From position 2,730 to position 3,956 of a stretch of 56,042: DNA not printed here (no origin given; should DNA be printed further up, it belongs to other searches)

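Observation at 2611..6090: Translationally coupled ACP / CFA-synthase-like methyltransferase / fatty-acyl-AMP-ligase / alpha/beta-hydrolase cassette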

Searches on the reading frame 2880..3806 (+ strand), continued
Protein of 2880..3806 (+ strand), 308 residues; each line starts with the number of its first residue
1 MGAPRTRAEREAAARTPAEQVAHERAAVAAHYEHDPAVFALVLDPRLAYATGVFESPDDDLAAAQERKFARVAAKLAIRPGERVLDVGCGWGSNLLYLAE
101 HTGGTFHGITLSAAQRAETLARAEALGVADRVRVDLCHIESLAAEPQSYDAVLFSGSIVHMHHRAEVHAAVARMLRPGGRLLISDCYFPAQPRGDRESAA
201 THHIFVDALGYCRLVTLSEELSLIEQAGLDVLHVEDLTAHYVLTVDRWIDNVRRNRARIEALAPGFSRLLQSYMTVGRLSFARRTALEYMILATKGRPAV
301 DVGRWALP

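Call 76: find_encoding_contigs(protein=P0124, flank=8000, max_places=3)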
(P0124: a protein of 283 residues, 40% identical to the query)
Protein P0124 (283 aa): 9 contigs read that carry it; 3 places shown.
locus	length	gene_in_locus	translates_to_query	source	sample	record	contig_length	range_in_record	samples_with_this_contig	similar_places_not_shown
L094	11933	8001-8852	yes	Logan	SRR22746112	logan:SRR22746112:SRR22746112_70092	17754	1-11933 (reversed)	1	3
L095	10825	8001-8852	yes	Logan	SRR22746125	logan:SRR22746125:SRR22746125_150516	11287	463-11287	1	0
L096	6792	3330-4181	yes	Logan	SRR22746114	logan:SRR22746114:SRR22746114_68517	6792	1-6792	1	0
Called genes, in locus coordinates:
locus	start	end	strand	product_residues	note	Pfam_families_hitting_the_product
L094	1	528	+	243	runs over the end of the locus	PF02596:DUF169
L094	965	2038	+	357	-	PF13593:SBF_like, PF01758:SBF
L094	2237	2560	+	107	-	PF06953:ArsD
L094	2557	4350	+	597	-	PF00142:Fer4_NifH (faint), PF00448:SRP54 (faint), PF01656:CbiA, PF02374:ArsA_ATPase, PF13614:AAA_31, PF10609:ParA (weak), PF01656:CbiA, PF02374:ArsA_ATPase, +7 more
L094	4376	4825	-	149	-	PF09719:C_GCAxxG_C_C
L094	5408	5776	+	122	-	PF12802:MarR_2 (faint), PF12840:HTH_20, PF13412:HTH_24 (weak), PF01022:HTH_5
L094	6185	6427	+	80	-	-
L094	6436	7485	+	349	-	PF04055:Radical_SAM, PF13186:SPASM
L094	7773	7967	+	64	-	-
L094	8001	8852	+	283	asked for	PF02353:CMAS, PF13489:Methyltransf_23, PF08241:Methyltransf_11, PF08242:Methyltransf_12, PF13649:Methyltransf_25, PF13847:Methyltransf_31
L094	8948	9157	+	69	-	PF00582:Usp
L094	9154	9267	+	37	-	-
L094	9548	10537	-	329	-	PF00581:Rhodanese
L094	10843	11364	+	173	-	PF16258:DUF4912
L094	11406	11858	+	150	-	PF01597:GCV_H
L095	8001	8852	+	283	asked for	PF02353:CMAS, PF13489:Methyltransf_23, PF08241:Methyltransf_11, PF08242:Methyltransf_12, PF13649:Methyltransf_25, PF13847:Methyltransf_31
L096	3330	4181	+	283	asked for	PF02353:CMAS, PF13489:Methyltransf_23, PF08241:Methyltransf_11, PF08242:Methyltransf_12, PF13649:Methyltransf_25, PF13847:Methyltransf_31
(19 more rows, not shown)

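Call 78: search_protein_families(library=ncbifam, proteins=[P0124, P0125, P0127, P0128, P0131, P0133, P0136, P0121], max_evalue=1e-15)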
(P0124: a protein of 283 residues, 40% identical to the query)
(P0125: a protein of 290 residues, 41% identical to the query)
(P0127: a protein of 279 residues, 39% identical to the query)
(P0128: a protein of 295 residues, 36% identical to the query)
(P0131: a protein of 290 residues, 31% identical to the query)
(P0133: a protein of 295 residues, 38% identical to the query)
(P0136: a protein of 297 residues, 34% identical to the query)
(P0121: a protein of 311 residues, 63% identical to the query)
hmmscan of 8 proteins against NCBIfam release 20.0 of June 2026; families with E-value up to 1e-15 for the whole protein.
P0124 (283 aa): 5 families
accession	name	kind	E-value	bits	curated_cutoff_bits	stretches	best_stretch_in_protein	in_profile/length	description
NF053839.1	CPFASynBruc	equivalog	5.3e-47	160.7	600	1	4-266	113-369/410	cyclopropane fatty acid synthase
NF040703.1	cyclopro_CfaB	exception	1.1e-45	156.2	650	1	10-279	104-374/393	C17 cyclopropane fatty acid synthase CfaB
NF008686.0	PRK11705.1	equivalog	1.6e-38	132.8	400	1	7-267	110-358/383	cyclopropane fatty acyl phospholipid synthase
NF040660.1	mycolic_MTase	equivalog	3.6e-34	118.6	390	1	13-270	8-272/283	cyclopropane mycolic acid synthase family methyltransferase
NF041675.1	sarc_dimgly_tmase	equivalog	6.1e-19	69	550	1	36-182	36-183/278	sarcosine/dimethylglycine N-methyltransferase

P0125 (290 aa): 7 families
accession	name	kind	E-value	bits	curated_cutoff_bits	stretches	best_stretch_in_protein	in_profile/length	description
NF053839.1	CPFASynBruc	equivalog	1.4e-43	149.4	600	1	10-276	120-381/410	cyclopropane fatty acid synthase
NF040703.1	cyclopro_CfaB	exception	1.9e-39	135.6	650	1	4-282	100-379/393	C17 cyclopropane fatty acid synthase CfaB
NF008686.0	PRK11705.1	equivalog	7.9e-33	114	400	1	11-276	115-369/383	cyclopropane fatty acyl phospholipid synthase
NF040660.1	mycolic_MTase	equivalog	1.4e-27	97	390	1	12-268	8-272/283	cyclopropane mycolic acid synthase family methyltransferase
NF041675.1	sarc_dimgly_tmase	equivalog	3.2e-18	66.7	550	1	62-251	64-248/278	sarcosine/dimethylglycine N-methyltransferase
NF045667.1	MTase_DVU1556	equivalog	2e-17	63.4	155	1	63-225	21-172/213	DVU_1556 family methyltransferase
NF043040.1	corrin_prot_MT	hypoth_equivalog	3.1e-16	59.5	180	1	43-224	22-207/216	corrinoid protein-associated methyltransferase CpaM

P0127 (279 aa): 4 families
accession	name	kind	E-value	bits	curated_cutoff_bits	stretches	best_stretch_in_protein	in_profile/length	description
NF053839.1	CPFASynBruc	equivalog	3.3e-32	111.9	600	1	5-245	118-350/410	cyclopropane fatty acid synthase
NF040703.1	cyclopro_CfaB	exception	3.4e-31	108.4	650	1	9-264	107-362/393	C17 cyclopropane fatty acid synthase CfaB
NF008686.0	PRK11705.1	equivalog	9.3e-31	107.2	400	1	6-265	113-359/383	cyclopropane fatty acyl phospholipid synthase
NF040660.1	mycolic_MTase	equivalog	5.1e-25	88.6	390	1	4-245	3-249/283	cyclopropane mycolic acid synthase family methyltransferase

P0128 (295 aa): 4 families
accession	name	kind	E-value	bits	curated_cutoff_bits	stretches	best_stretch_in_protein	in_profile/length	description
NF053839.1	CPFASynBruc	equivalog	1.3e-38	133.1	600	1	21-261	118-350/410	cyclopropane fatty acid synthase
NF040703.1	cyclopro_CfaB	exception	3e-35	121.7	650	1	24-284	106-362/393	C17 cyclopropane fatty acid synthase CfaB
NF008686.0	PRK11705.1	equivalog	8.6e-34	117.2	400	1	26-279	117-356/383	cyclopropane fatty acyl phospholipid synthase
NF040660.1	mycolic_MTase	equivalog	2.3e-23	83.2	390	1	25-263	8-251/283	cyclopropane mycolic acid synthase family methyltransferase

P0131 (290 aa): 6 families
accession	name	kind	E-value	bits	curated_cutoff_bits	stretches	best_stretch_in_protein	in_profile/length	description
NF008686.0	PRK11705.1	equivalog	1e-37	130.1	400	1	11-269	117-362/383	cyclopropane fatty acyl phospholipid synthase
NF040703.1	cyclopro_CfaB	exception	4.5e-35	121.2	650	1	10-266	107-361/393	C17 cyclopropane fatty acid synthase CfaB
NF053839.1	CPFASynBruc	equivalog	2.2e-34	119.1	600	1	7-272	119-377/410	cyclopropane fatty acid synthase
NF040660.1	mycolic_MTase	equivalog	4.7e-23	82.2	390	1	9-276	7-280/283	cyclopropane mycolic acid synthase family methyltransferase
NF041943.1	GPPMT_Stmyces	equivalog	1.5e-16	61.1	400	1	42-222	59-230/272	geranyl diphosphate 2-C-methyltransferase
NF041675.1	sarc_dimgly_tmase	equivalog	7.2e-16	58.9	550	1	30-165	33-170/278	sarcosine/dimethylglycine N-methyltransferase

P0133 (295 aa): 4 families
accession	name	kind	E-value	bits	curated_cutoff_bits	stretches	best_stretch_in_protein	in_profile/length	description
NF053839.1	CPFASynBruc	equivalog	7.4e-35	120.7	600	1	15-252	120-349/410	cyclopropane fatty acid synthase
NF040703.1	cyclopro_CfaB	exception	9.7e-33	113.5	650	1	14-259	104-348/393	C17 cyclopropane fatty acid synthase CfaB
NF008686.0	PRK11705.1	equivalog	5.8e-32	111.2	400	1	12-252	111-337/383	cyclopropane fatty acyl phospholipid synthase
NF040660.1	mycolic_MTase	equivalog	6.5e-21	75.1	390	1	11-268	2-265/283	cyclopropane mycolic acid synthase family methyltransferase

P0136 (297 aa): 4 families
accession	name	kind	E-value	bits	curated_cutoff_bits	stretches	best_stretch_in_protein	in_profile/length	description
NF053839.1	CPFASynBruc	equivalog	5.1e-32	111.3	600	1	15-255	118-350/410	cyclopropane fatty acid synthase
NF008686.0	PRK11705.1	equivalog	9.3e-32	110.5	400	1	13-266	110-346/383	cyclopropane fatty acyl phospholipid synthase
NF040703.1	cyclopro_CfaB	exception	2.4e-28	99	650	1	9-279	97-363/393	C17 cyclopropane fatty acid synthase CfaB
NF040660.1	mycolic_MTase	equivalog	2.3e-24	86.5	390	1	18-245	7-239/283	cyclopropane mycolic acid synthase family methyltransferase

P0121 (311 aa): 5 families
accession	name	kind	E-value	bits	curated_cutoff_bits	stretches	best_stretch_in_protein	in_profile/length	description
NF053839.1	CPFASynBruc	equivalog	7.6e-36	123.9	600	1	17-293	112-383/410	cyclopropane fatty acid synthase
NF040703.1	cyclopro_CfaB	exception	5.8e-34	117.5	650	1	8-296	88-378/393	C17 cyclopropane fatty acid synthase CfaB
NF008686.0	PRK11705.1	equivalog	7e-28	97.7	400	1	13-297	101-376/383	cyclopropane fatty acyl phospholipid synthase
NF040660.1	mycolic_MTase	equivalog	2.9e-20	73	390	1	25-273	6-259/283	cyclopropane mycolic acid synthase family methyltransferase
NF045667.1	MTase_DVU1556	equivalog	1.8e-18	66.8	155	1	73-249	16-181/213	DVU_1556 family methyltransferase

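Call 79: find_encoding_contigs(protein=P0122, flank=8000, max_places=3)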
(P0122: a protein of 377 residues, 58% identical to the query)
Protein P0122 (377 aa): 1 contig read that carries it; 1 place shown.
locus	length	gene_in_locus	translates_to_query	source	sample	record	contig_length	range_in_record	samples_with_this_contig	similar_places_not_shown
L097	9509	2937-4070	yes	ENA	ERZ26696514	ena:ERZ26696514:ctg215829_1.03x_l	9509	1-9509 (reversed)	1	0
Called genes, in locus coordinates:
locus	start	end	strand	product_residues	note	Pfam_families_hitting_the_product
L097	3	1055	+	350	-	?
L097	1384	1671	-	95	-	-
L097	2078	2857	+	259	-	-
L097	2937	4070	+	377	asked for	PF00550:PP-binding (weak), PF02353:CMAS, PF01209:Ubie_methyltran (weak), PF13489:Methyltransf_23, PF13847:Methyltransf_31, PF08241:Methyltransf_11, PF08242:Methyltransf_12, PF13649:Methyltransf_25, +1 more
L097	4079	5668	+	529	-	PF00501:AMP-binding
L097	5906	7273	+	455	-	PF00078:RVT_1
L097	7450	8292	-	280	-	PF00459:Inositol_P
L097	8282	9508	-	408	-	?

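Call 80: find_encoding_contigs(protein=P0164, flank=8000, max_places=3)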
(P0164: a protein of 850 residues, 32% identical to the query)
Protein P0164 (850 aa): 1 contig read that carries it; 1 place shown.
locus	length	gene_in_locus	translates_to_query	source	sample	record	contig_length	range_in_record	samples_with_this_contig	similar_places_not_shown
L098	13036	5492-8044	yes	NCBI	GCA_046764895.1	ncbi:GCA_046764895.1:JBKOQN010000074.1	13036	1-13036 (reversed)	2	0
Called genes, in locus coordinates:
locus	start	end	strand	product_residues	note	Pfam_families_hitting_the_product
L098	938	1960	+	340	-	-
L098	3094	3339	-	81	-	-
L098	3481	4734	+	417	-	PF01266:DAO (weak), PF01593:Amino_oxidase, PF13450:NAD_binding_8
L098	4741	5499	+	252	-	PF07103:DUF1365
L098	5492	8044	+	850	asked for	PF00501:AMP-binding, PF02353:CMAS, PF13489:Methyltransf_23, PF08241:Methyltransf_11, PF08242:Methyltransf_12, PF13649:Methyltransf_25, PF13847:Methyltransf_31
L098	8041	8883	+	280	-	PF03405:FA_desaturase_2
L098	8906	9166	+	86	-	PF00550:PP-binding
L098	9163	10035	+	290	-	PF02353:CMAS, PF05175:MTS (faint), PF13489:Methyltransf_23, PF01209:Ubie_methyltran (weak), PF13847:Methyltransf_31, PF08241:Methyltransf_11, PF08242:Methyltransf_12, PF13649:Methyltransf_25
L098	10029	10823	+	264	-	PF00698:Acyl_transf_1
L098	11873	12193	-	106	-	-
